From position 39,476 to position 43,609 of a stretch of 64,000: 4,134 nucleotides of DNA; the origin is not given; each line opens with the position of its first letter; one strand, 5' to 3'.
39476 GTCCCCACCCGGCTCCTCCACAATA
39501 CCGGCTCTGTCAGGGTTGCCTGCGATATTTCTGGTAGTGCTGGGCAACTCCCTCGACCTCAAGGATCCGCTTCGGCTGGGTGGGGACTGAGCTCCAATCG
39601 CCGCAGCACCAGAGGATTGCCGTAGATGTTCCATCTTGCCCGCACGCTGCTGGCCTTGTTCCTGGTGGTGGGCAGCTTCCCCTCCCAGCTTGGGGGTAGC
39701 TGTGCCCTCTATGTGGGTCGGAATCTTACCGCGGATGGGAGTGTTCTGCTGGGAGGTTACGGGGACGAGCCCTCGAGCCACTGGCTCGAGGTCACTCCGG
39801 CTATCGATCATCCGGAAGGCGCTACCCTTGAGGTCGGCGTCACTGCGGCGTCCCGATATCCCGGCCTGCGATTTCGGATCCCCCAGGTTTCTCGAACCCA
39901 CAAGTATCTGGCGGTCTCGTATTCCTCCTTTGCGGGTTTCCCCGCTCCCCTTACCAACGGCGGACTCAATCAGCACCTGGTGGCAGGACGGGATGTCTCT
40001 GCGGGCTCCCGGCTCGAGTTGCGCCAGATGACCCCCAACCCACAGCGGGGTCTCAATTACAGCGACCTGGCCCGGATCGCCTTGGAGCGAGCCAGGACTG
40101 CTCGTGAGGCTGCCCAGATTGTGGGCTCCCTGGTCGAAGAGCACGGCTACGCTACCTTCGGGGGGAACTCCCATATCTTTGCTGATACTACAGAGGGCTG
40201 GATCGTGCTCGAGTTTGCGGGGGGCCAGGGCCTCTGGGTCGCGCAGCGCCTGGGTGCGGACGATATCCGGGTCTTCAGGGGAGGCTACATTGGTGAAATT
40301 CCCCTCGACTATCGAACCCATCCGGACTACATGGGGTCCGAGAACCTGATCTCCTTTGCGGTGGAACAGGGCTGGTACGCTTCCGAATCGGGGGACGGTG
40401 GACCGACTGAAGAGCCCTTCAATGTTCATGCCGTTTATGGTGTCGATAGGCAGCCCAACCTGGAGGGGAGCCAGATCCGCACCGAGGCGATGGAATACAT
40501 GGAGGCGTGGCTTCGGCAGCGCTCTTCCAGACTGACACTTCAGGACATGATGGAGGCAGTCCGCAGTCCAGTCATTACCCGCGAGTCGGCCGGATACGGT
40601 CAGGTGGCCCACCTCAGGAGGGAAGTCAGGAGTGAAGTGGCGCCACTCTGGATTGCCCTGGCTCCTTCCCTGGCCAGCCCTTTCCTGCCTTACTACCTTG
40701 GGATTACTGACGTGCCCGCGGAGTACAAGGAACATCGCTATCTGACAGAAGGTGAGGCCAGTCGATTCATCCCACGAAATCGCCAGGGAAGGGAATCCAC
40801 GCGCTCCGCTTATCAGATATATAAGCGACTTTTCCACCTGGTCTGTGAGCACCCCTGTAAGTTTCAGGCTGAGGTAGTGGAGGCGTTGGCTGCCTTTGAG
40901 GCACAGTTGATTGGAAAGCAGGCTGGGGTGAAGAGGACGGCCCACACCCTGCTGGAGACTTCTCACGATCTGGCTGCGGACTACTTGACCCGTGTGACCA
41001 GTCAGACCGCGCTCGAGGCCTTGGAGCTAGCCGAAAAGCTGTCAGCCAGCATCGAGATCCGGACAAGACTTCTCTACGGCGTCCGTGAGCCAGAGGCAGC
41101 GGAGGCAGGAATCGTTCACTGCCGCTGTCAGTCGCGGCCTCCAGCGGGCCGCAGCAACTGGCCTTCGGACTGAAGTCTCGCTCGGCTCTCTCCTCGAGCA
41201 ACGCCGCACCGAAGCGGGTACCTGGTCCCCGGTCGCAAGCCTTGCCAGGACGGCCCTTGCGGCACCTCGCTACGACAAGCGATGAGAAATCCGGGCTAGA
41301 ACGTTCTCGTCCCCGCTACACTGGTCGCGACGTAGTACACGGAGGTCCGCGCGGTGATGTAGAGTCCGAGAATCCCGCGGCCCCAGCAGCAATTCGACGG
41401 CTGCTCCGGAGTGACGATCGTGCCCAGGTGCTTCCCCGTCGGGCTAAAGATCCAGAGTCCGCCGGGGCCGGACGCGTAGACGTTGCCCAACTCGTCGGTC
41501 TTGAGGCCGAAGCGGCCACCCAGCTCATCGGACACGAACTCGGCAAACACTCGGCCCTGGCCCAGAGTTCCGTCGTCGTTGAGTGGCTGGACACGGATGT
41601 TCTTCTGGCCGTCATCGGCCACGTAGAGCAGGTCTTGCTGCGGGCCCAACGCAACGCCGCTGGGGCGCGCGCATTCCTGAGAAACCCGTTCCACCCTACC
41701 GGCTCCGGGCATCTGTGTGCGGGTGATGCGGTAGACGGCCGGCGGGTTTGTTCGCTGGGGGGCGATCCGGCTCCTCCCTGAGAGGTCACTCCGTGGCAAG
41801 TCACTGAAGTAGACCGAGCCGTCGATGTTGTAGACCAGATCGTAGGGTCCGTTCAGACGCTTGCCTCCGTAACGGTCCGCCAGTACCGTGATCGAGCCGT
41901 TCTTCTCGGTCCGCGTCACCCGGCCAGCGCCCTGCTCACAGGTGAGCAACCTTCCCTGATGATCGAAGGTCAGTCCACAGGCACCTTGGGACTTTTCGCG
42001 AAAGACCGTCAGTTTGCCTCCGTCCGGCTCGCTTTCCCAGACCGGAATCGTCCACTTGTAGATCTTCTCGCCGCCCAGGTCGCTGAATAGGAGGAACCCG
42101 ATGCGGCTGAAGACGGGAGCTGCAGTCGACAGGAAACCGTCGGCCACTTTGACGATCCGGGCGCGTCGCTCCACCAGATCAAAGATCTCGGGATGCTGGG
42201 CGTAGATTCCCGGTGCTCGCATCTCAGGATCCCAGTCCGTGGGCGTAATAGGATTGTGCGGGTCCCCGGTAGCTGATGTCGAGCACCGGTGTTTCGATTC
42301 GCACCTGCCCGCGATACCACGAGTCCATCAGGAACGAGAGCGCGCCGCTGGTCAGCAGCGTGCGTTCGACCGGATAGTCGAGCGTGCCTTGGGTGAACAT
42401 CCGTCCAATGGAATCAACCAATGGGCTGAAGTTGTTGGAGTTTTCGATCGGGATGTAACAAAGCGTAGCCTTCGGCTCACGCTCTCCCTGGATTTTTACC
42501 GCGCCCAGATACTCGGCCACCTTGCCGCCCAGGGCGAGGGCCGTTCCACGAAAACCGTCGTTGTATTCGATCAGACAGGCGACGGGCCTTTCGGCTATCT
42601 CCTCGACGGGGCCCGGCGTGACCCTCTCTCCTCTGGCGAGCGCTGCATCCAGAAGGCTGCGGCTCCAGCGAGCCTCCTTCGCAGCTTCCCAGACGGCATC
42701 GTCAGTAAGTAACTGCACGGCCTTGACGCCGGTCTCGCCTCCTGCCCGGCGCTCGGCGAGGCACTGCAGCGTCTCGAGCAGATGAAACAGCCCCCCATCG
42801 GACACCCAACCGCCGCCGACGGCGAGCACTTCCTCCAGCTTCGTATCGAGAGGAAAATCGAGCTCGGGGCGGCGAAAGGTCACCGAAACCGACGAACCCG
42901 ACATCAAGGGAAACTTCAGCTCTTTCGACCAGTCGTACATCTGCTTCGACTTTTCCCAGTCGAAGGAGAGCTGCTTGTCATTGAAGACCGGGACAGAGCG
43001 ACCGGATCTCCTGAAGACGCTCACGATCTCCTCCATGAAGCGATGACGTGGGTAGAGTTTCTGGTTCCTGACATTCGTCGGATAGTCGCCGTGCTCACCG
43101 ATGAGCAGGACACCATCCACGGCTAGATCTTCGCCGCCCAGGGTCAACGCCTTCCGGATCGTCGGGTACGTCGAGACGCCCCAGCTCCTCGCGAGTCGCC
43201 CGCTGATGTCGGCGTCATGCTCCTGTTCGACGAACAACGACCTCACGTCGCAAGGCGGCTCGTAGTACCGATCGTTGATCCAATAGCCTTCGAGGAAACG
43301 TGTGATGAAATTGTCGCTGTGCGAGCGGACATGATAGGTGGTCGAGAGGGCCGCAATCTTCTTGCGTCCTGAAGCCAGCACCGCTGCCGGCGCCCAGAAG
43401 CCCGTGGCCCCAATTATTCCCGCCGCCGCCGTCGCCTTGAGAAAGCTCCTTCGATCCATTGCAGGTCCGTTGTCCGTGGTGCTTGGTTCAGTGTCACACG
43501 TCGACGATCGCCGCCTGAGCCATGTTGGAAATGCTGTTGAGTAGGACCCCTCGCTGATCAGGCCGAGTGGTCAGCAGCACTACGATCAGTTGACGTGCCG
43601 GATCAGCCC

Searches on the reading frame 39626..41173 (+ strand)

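Call 32: search_protein_families(library=pfam, proteins=[window:39626-41173:+], max_evalue=0.001)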
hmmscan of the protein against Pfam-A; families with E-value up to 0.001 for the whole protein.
window:39626-41173:+ (515 aa): 1 family
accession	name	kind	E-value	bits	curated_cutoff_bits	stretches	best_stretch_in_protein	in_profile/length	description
PF03577.20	Peptidase_C69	-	2.7e-19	69.9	23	1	140-276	111-235/402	Peptidase family C69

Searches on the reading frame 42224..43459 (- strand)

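Call 32: search_protein_families(library=pfam, proteins=[window:42224-43459:-], max_evalue=0.001)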
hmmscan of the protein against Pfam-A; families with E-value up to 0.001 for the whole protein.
window:42224-43459:- (411 aa): 1 family
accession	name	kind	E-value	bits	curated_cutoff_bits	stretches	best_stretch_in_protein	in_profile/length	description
PF10518.14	TAT_signal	-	0.00026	21.2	22.7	1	1-19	2-20/21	TAT (twin-arginine translocation) pathway signal sequence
